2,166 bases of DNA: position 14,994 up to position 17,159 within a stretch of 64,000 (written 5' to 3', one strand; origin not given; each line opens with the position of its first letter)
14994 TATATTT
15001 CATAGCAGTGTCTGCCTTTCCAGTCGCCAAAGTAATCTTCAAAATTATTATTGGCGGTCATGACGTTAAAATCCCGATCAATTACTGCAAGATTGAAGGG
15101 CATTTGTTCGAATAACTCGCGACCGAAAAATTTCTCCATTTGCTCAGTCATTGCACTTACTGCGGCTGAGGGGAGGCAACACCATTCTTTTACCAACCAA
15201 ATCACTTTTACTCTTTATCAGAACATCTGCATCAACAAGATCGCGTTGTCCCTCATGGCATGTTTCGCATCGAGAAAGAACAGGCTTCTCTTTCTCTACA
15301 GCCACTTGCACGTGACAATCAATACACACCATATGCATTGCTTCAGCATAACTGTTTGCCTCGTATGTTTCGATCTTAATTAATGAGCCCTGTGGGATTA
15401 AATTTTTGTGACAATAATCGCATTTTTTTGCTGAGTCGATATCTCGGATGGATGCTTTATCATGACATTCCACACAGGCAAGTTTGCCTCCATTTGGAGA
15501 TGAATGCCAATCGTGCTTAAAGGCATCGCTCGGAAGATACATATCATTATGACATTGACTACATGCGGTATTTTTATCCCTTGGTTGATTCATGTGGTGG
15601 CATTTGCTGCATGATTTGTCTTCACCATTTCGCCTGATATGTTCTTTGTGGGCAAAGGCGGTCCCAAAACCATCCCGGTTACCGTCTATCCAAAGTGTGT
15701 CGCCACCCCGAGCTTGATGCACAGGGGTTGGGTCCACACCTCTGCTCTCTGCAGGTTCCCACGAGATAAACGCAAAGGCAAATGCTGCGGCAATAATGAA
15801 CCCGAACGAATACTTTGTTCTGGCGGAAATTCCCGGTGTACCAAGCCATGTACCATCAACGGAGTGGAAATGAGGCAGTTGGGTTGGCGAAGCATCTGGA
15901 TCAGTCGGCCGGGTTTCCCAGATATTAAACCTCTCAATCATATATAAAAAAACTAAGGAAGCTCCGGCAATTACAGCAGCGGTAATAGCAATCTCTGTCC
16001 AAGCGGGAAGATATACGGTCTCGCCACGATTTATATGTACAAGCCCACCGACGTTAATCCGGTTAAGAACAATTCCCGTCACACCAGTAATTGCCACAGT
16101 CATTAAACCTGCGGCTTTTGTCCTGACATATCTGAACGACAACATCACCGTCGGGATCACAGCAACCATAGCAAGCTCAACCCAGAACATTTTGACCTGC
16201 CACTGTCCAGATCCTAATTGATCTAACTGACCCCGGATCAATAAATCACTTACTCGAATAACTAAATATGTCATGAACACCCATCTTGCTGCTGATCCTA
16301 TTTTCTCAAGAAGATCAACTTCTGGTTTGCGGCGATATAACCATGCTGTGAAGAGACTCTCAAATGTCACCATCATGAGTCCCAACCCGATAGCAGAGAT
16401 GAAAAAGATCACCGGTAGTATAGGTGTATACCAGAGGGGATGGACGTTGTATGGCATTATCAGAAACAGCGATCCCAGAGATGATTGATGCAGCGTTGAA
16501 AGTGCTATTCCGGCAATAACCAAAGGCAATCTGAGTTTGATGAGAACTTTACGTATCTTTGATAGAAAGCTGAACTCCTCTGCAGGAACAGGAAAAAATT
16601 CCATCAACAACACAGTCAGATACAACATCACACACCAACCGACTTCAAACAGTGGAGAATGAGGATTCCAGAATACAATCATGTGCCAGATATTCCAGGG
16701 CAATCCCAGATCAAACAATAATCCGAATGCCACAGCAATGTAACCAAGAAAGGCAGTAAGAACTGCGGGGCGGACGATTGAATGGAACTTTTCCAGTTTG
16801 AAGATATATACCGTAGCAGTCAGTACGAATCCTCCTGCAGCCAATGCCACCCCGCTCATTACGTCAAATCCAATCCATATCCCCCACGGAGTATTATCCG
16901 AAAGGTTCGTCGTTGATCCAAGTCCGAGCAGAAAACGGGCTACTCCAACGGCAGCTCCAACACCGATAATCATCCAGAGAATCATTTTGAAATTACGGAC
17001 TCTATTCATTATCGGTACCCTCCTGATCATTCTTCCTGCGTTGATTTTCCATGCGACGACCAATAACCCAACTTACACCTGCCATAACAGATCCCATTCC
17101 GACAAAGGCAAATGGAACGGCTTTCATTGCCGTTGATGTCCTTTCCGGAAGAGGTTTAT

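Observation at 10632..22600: Sigma-54-driven 12-gene operon: a DsrMKJOP/Hmc-type membrane redox module packaged with its own sensors and NifX-like/CGGC small proteins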

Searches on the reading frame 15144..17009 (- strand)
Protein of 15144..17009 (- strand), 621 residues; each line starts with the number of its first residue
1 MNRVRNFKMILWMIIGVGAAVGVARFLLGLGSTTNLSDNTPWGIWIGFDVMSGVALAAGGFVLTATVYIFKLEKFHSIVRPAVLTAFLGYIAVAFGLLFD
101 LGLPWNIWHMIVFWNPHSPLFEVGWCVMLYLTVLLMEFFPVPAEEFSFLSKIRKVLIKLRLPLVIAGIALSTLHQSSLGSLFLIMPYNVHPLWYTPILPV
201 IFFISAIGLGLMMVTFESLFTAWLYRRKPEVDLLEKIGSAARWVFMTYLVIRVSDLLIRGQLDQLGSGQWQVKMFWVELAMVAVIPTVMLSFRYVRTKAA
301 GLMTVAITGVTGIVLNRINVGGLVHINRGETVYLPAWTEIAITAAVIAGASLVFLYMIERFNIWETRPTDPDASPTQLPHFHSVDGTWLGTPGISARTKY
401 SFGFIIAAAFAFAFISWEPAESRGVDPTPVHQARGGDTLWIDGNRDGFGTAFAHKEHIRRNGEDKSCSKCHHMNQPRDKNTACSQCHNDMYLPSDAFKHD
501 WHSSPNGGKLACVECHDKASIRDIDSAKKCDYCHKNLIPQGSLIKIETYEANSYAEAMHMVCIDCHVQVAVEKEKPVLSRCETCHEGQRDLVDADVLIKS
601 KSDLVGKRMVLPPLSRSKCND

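Call 4: search_protein_families(library=pfam, proteins=[window:15144-17009:-], max_evalue=0.01)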
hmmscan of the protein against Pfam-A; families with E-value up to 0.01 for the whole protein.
window:15144-17009:- (621 aa): 4 families
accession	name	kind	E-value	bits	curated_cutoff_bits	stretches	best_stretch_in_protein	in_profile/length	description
PF03916.19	NrfD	-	2.3e-17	64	25.8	1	34-318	3-302/313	Polysulphide reductase, NrfD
PF02085.21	Cytochrom_CIII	-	1.1e-10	42.2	22.9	2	496-585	22-101/101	Class III cytochrome C family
PF14522.11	Cytochrome_C7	-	1.3e-08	34.9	24.8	1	476-535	9-67/67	Cytochrome c7 and related cytochrome c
PF14537.11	Cytochrom_c3_2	-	1.4e-07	32.3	25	1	463-535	5-79/79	Cytochrome c3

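Call 10: find_homologous_proteins(query=window:15144-17009:-, max_evalue=0.00001)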
Query window:15144-17009:- (621 aa): 7997 proteins with E <= 0.00001 among 8000 candidates; the best 120 are listed.
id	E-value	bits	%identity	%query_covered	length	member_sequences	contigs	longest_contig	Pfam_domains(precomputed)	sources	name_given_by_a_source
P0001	0.0e+0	1451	100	100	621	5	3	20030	PF14537.12,PF03916.20,PF02085.22,PF14522.12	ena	-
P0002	0.0e+0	1200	81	100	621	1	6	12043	PF03916.20,PF02085.22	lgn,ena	-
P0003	0.0e+0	1135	76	100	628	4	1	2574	PF03916.20,PF02085.22,PF14522.12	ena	-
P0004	0.0e+0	1107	73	100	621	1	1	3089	PF03916.20,PF02085.22,PF14522.12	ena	-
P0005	0.0e+0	1098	74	99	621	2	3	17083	PF03916.20,PF02085.22,PF14522.12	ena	-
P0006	0.0e+0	1077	73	99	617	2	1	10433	PF14537.12,PF03916.20,PF02085.22,PF14522.12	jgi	-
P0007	0.0e+0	1065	71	94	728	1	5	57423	PF03916.20,PF02085.22,PF14522.12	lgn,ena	-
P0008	0.0e+0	1046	69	99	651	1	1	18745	PF03916.20,PF02085.22,PF14522.12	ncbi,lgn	-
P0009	0.0e+0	1038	73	95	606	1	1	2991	PF03916.20,PF02085.22,PF14522.12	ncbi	-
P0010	1.1e-290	984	66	99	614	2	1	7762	PF03916.20,PF02085.22,PF14522.12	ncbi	-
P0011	7.2e-289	978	68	95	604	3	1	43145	PF14537.12,PF03916.20,PF02085.22,PF14522.12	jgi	jgi:Ni/Fe-hydrogenase subunit HybB-like protein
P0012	1.5e-286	970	65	99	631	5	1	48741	PF03916.20,PF02085.22,PF14522.12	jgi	-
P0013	1.1e-283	961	66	99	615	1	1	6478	PF03916.20,PF02085.22,PF14522.12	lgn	-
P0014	4.3e-280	949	64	99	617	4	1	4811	PF03916.20,PF02085.22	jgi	jgi:Ni/Fe-hydrogenase subunit HybB-like protein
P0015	1.1e-279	947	64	99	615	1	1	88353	PF03916.20,PF02085.22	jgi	jgi:Ni/Fe-hydrogenase subunit HybB-like protein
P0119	1.5e-263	894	60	99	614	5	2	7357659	PF14537.12,PF03916.20,PF02085.22,PF14522.12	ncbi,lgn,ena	-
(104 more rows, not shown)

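Call 11: find_encoding_contigs(protein=P0001, flank=10000, max_places=4)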
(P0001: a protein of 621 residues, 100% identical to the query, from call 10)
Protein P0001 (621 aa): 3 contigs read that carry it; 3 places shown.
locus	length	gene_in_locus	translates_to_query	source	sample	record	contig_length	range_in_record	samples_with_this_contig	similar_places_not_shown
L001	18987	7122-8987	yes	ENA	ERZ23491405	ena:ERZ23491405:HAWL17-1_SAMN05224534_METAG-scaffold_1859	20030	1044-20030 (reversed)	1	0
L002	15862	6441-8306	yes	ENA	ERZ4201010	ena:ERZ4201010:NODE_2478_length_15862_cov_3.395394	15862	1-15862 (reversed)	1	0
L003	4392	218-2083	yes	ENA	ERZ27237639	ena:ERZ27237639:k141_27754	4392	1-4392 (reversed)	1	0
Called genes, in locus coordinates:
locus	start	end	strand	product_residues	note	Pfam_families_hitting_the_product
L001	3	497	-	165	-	?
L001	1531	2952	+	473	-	PF00989:PAS, PF08448:PAS_4, PF13426:PAS_9, PF00158:Sigma54_activat, PF14532:Sigma54_activ_2, PF07728:AAA_5, PF25601:AAA_lid_14, PF02954:HTH_8, +3 more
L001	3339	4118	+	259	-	PF02579:Nitro_FeMo-Co (weak)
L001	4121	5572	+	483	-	PF13183:Fer4_8, PF13534:Fer4_17 (weak), PF02754:CCG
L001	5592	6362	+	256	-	-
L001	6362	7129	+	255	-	PF12838:Fer4_7 (weak), PF13187:Fer4_9 (weak), PF13237:Fer4_10 (weak), PF13247:Fer4_11, PF12838:Fer4_7, PF00037:Fer4 (weak), PF12797:Fer4_2 (weak), PF13187:Fer4_9 (weak), +2 more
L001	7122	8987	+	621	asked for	PF03916:NrfD, PF02085:Cytochrom_CIII (weak), PF14537:Cytochrom_c3_2 (faint), PF14522:Cytochrome_C7 (weak), PF02085:Cytochrom_CIII (weak)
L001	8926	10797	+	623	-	PF00989:PAS (faint), PF08448:PAS_4, PF13188:PAS_8 (faint), PF08448:PAS_4, PF13426:PAS_9, PF02518:HATPase_c, PF14501:HATPase_c_5 (faint)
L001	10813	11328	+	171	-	PF00072:Response_reg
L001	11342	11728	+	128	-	PF00072:Response_reg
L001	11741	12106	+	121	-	PF08821:CGGC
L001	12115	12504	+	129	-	PF02579:Nitro_FeMo-Co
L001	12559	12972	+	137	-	PF02579:Nitro_FeMo-Co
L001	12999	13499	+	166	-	-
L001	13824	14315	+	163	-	PF13673:Acetyltransf_10 (weak), PF00583:Acetyltransf_1, PF13508:Acetyltransf_7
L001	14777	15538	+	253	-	PF01026:TatD_DNase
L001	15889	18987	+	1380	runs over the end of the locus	?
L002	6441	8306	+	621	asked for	PF03916:NrfD, PF02085:Cytochrom_CIII (weak), PF14537:Cytochrom_c3_2 (faint), PF14522:Cytochrome_C7 (weak), PF02085:Cytochrom_CIII (weak)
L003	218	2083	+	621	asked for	PF03916:NrfD, PF02085:Cytochrom_CIII (weak), PF14537:Cytochrom_c3_2 (faint), PF14522:Cytochrome_C7 (weak), PF02085:Cytochrom_CIII (weak)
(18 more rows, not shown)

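Call 12: find_encoding_contigs(protein=P0119, flank=10000, max_places=3)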
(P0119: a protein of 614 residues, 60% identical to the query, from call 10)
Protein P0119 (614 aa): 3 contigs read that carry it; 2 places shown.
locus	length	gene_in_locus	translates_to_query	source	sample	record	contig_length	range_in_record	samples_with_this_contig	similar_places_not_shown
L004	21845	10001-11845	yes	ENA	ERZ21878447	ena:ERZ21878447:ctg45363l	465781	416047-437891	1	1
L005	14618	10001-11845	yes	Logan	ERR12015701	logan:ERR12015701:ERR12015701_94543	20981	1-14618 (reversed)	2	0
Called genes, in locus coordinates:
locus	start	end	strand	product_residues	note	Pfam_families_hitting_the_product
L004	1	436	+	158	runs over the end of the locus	PF14361:RsbRD_N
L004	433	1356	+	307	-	PF02665:Nitrate_red_gam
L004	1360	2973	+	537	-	PF13187:Fer4_9 (faint), PF12838:Fer4_7 (faint), PF13183:Fer4_8, PF13534:Fer4_17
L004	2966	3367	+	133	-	-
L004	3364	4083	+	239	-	PF13183:Fer4_8 (faint), PF13247:Fer4_11, PF13187:Fer4_9 (weak), PF00037:Fer4 (weak), PF12837:Fer4_6 (weak), PF13237:Fer4_10 (weak), PF12838:Fer4_7 (weak), PF13187:Fer4_9, +1 more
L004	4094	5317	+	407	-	PF03916:NrfD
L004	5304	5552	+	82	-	-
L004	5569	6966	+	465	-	PF01656:CbiA, PF13500:AAA_26 (weak), PF07685:GATase_3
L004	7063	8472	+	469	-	PF13183:Fer4_8 (weak), PF13534:Fer4_17 (weak), PF02754:CCG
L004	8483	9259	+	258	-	-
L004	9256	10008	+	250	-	PF00037:Fer4 (faint), PF12797:Fer4_2 (faint), PF13237:Fer4_10 (faint), PF12838:Fer4_7 (faint), PF13247:Fer4_11, PF12837:Fer4_6 (weak), PF13187:Fer4_9 (weak)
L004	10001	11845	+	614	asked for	PF03916:NrfD, PF14522:Cytochrome_C7 (faint), PF14537:Cytochrom_c3_2 (faint), PF02085:Cytochrom_CIII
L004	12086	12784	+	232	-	PF00392:GntR, PF07729:FCD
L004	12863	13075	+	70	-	-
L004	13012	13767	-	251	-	PF04962:KduI, PF07883:Cupin_2 (faint)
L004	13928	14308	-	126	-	PF01408:GFO_IDH_MocA (weak)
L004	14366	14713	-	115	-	-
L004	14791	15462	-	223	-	PF00923:TAL_FSA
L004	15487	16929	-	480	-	PF00171:Aldedh, PF05893:LuxC (weak)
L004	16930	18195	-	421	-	PF09861:Lar_N, PF21113:LarA_C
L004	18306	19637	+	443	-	PF00083:Sugar_tr (weak), PF07690:MFS_1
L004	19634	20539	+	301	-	-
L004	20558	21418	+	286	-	PF01261:AP_endonuc_2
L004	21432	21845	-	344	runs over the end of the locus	PF01263:Aldose_epim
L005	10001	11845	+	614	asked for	PF03916:NrfD, PF14522:Cytochrome_C7 (faint), PF14537:Cytochrom_c3_2 (faint), PF02085:Cytochrom_CIII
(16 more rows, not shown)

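Call 15: find_related_loci(query=A1, collection=genome_contigs, flank=10000)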
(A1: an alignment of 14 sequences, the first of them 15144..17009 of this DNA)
Query A1 (621 aa) in genome_contigs; peptide patterns used: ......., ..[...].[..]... (x = any residue, [..] = any of these).
600 stretches matched a pattern (row limit reached: there are more); 597 encode a relative of the query (tblastn E <= 1e-3); the best 80 are kept; 80 distinct loci.
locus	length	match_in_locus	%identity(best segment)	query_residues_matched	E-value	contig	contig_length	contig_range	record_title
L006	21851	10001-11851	62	1-613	0e+0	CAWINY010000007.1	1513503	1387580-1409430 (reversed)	MAG: uncultured Acidobacteriota bacterium isolate MFD01299.bin.1.190 genome assembly, contig: contig_6222, whole genome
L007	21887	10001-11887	63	1-612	0e+0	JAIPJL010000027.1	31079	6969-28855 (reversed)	MAG: bacterium isolate Tobar14m-G34 Tobar14m-C872, whole genome shotgun sequence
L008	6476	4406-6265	64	1-618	0e+0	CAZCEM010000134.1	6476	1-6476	MAG TPA_asm: uncultured bacterium isolate SRP098346_co1_144 genome assembly, contig: NODE_17079_length_6476_cov_5.423766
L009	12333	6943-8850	59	1-613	0e+0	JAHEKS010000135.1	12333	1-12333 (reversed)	MAG: Acidobacteria bacterium isolate Ww59 NODE_11346_length_12333_cov_2.598919, whole genome shotgun sequence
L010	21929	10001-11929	57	1-620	0e+0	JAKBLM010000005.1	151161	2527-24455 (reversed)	MAG: Acidobacteria bacterium isolate FK1.bin65 NODE_87_length_151161_cov_11.320140, whole genome shotgun sequence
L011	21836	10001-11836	56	4-616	0e+0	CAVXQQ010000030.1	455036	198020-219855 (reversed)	MAG: Bryobacterales bacterium isolate MFD01872.bin.2.86 genome assembly, contig: contig_99467, whole genome shotgun sequ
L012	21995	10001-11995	54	1-612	0e+0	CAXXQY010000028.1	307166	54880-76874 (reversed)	MAG: bacterium isolate 57a1b92f-bc4a-4fd6-9813-ca89f61bdd80 genome assembly, contig: contig_28, whole genome shotgun seq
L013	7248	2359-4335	54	1-613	0e+0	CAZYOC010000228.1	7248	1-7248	MAG TPA_asm: uncultured bacterium isolate SRP141376_co4_309 genome assembly, contig: NODE_16601_length_7248_cov_8.697623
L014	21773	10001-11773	55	1-587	0e+0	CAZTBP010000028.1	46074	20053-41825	MAG TPA_asm: uncultured Ignavibacteriales bacterium isolate binchicken_co17_316 genome assembly, contig: NODE_2376_lengt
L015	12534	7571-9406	56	1-613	0e+0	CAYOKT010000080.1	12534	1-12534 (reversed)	MAG TPA_asm: uncultured bacterium isolate SRP338002_co1_120 genome assembly, contig: NODE_4704_length_12534_cov_81.13879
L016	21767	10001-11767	56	1-588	0e+0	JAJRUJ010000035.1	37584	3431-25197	MAG: Candidatus Zixiibacteriota bacterium isolate Dive96_bin10.176 k141_1900017, whole genome shotgun sequence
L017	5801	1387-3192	55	1-599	0e+0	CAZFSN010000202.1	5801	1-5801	MAG TPA_asm: uncultured Ignavibacteria bacterium isolate binchicken_co129_624 genome assembly, contig: NODE_48277_length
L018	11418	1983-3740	55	1-585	0e+0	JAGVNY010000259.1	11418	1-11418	MAG: Candidatus Zixiibacteriota bacterium isolate DeMMO3_21 c_000000032167, whole genome shotgun sequence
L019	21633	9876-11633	56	1-588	0e+0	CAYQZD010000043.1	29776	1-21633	MAG TPA_asm: uncultured bacterium isolate SRP167671_co1_177 genome assembly, contig: NODE_1727_length_29776_cov_7.439050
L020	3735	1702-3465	56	1-588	0e+0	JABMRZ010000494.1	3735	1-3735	MAG: Candidatus Tariuqbacter arcticus isolate bin.685 k141_6334321, whole genome shotgun sequence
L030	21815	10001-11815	49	1-586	0e+0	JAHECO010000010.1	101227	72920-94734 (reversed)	MAG: Candidatus Kryptoniota bacterium isolate Ww171 NODE_232_length_101227_cov_4.527338, whole genome shotgun sequence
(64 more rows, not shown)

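Call 22: search_protein_families(library=ncbifam, proteins=[window:15144-17009:-], max_evalue=0.01)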
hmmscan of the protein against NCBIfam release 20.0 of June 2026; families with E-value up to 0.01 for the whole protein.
window:15144-17009:- (621 aa): 8 families
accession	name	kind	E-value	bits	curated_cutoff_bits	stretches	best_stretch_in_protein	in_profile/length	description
NF045714.1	sulf_resp_HmcC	equivalog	2.7e-93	313.2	550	1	6-369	3-373/376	sulfate respiration complex protein HmcC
NF008133.1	PRK10881.1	equivalog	6.7e-80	269.4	450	1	8-363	16-373/377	Ni/Fe-hydrogenase cytochrome b subunit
NF041784.1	mnquin_red_QrcD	equivalog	1.2e-30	107.2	570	1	10-354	24-391/408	menaquinone reductase integral membrane subunit QrcD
NF045713.1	CxxCH_16_HmcA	equivalog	1.5e-06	27.1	400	1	528-589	199-256/541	sulfate respiration complex hexadecaheme cytochrome HmcA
TIGR03148.1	cyt_nit_nrfD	equivalog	2.4e-05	23.8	347.6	1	77-318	47-305/316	cytochrome c nitrite reductase subunit NrfD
NF008659.0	PRK11659.1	equivalog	0.00085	19.1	184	1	464-568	30-119/188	cytochrome c nitrite reductase pentaheme subunit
TIGR03146.1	cyt_nit_nrfB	equivalog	0.0068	16.7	166.6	0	472-520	3-51/145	cytochrome c nitrite reductase pentaheme subunit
NF045784.1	9HemeCytC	equivalog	0.0073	15.7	640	1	495-587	242-321/328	nine-heme cytochrome c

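Call 24: find_encoding_contigs(protein=P0007, flank=10000, max_places=2)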
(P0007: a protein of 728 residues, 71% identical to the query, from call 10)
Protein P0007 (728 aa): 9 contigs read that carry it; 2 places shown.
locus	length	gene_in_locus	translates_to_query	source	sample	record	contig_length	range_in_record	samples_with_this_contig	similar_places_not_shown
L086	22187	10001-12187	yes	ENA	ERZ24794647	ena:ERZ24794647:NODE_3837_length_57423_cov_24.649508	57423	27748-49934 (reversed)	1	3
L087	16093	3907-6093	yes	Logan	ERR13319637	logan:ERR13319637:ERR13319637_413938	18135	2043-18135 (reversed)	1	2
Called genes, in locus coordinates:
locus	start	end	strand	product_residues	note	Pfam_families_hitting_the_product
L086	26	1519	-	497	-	PF00361:Proton_antipo_M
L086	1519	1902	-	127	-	PF00420:Oxidored_q2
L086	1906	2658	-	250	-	PF20501:MbhE, PF04039:MnhB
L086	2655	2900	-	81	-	PF13244:MbhD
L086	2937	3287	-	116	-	PF03334:PhaG_MnhG_YufB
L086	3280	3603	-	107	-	PF04066:MrpF_PhaF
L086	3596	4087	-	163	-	PF01899:MNHE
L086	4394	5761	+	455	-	PF00989:PAS, PF08448:PAS_4, PF13188:PAS_8, PF13426:PAS_9, PF00158:Sigma54_activat, PF14532:Sigma54_activ_2, PF07728:AAA_5, PF25601:AAA_lid_14, +1 more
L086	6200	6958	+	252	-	-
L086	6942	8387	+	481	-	PF13183:Fer4_8, PF13534:Fer4_17 (weak), PF02754:CCG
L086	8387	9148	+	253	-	PF02665:Nitrate_red_gam (faint)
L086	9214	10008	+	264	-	PF13187:Fer4_9 (weak), PF13237:Fer4_10 (weak), PF13247:Fer4_11, PF12838:Fer4_7, PF00037:Fer4 (weak), PF12797:Fer4_2 (weak), PF12837:Fer4_6 (weak), PF13237:Fer4_10 (weak), +1 more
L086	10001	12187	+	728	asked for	PF03916:NrfD, PF02085:Cytochrom_CIII (weak), PF14522:Cytochrome_C7 (weak)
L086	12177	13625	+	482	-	PF08448:PAS_4, PF13188:PAS_8 (faint), PF13426:PAS_9 (weak), PF08448:PAS_4, PF13426:PAS_9, PF02518:HATPase_c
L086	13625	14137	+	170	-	PF00072:Response_reg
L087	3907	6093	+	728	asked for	PF03916:NrfD, PF02085:Cytochrom_CIII (weak), PF14522:Cytochrome_C7 (weak)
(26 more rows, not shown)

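Call 25: find_encoding_contigs(protein=P0008, flank=10000, max_places=2)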
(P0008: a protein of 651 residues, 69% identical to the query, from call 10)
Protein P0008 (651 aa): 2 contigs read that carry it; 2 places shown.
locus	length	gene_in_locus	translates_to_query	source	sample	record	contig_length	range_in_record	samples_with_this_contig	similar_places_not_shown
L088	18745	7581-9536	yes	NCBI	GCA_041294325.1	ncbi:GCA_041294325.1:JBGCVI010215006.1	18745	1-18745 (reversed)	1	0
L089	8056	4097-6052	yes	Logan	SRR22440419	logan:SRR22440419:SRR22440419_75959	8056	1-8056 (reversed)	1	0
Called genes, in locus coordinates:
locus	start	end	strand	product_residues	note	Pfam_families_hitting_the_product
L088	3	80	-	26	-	?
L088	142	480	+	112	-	PF13585:CHU_C (weak), PF13860:FlgD_ig, PF18962:Por_Secre_tail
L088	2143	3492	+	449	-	PF00989:PAS, PF08448:PAS_4, PF13426:PAS_9, PF00158:Sigma54_activat, PF14532:Sigma54_activ_2, PF07728:AAA_5, PF25601:AAA_lid_14, PF02954:HTH_8, +3 more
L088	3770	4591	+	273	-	PF02579:Nitro_FeMo-Co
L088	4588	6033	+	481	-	PF13183:Fer4_8, PF13534:Fer4_17 (weak), PF02754:CCG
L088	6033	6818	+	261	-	-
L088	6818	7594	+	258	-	PF13237:Fer4_10 (weak), PF13247:Fer4_11, PF12838:Fer4_7, PF00037:Fer4 (weak), PF12797:Fer4_2 (weak), PF12837:Fer4_6 (weak), PF13237:Fer4_10 (weak), PF13187:Fer4_9 (weak), +1 more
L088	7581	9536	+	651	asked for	PF03916:NrfD, PF14522:Cytochrome_C7 (faint), PF02085:Cytochrom_CIII (weak)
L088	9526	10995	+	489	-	PF08448:PAS_4, PF13188:PAS_8 (faint), PF13426:PAS_9 (weak), PF08448:PAS_4, PF13426:PAS_9, PF02518:HATPase_c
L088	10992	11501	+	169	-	PF00072:Response_reg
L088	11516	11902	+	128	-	PF00072:Response_reg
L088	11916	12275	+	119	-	PF08821:CGGC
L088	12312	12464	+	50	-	-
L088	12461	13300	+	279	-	PF14358:DUF4405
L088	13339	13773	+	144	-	PF02579:Nitro_FeMo-Co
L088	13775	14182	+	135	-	PF02579:Nitro_FeMo-Co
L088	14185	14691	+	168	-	-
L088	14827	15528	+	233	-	PF01925:TauE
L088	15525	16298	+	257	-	PF04016:DUF364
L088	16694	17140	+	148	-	PF08821:CGGC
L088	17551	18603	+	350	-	-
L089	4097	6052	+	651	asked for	PF03916:NrfD, PF14522:Cytochrome_C7 (faint), PF02085:Cytochrom_CIII (weak)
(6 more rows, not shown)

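Call 26: find_encoding_contigs(protein=P0002, flank=10000, max_places=2)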
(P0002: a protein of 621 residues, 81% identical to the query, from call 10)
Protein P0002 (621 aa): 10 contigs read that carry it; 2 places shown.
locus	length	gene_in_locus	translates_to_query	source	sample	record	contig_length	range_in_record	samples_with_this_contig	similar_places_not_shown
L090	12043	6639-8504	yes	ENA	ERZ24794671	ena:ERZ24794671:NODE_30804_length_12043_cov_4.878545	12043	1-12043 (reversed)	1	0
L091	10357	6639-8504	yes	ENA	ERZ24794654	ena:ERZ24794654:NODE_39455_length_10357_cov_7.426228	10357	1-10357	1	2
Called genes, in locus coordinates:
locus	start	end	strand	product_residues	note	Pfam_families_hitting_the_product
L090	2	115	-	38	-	?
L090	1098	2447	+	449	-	PF00989:PAS, PF08448:PAS_4, PF13426:PAS_9, PF00158:Sigma54_activat, PF14532:Sigma54_activ_2, PF07728:AAA_5, PF25601:AAA_lid_14, PF02954:HTH_8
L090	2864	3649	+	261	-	PF02579:Nitro_FeMo-Co (weak)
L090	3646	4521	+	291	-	PF13183:Fer4_8, PF13534:Fer4_17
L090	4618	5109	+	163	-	PF02754:CCG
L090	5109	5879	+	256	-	-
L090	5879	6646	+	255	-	PF12838:Fer4_7 (weak), PF13187:Fer4_9 (weak), PF13237:Fer4_10 (weak), PF13247:Fer4_11, PF12838:Fer4_7, PF00037:Fer4 (weak), PF12797:Fer4_2 (weak), PF12837:Fer4_6 (weak), +4 more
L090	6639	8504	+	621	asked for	PF03916:NrfD, PF02085:Cytochrom_CIII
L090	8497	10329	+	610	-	PF00989:PAS (faint), PF08448:PAS_4, PF13188:PAS_8 (faint), PF13426:PAS_9 (weak), PF08448:PAS_4, PF13426:PAS_9, PF02518:HATPase_c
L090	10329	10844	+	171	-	PF00072:Response_reg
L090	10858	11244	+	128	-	PF00072:Response_reg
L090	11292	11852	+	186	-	PF10294:Methyltransf_16 (weak), PF13489:Methyltransf_23, PF01209:Ubie_methyltran, PF13679:Methyltransf_32 (weak), PF13847:Methyltransf_31, PF08241:Methyltransf_11, PF08242:Methyltransf_12, PF13649:Methyltransf_25, +4 more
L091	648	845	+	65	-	-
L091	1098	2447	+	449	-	PF00989:PAS, PF08448:PAS_4, PF13426:PAS_9, PF00158:Sigma54_activat, PF14532:Sigma54_activ_2, PF07728:AAA_5, PF25601:AAA_lid_14, PF02954:HTH_8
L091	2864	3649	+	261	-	PF02579:Nitro_FeMo-Co (weak)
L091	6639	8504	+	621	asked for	PF03916:NrfD, PF02085:Cytochrom_CIII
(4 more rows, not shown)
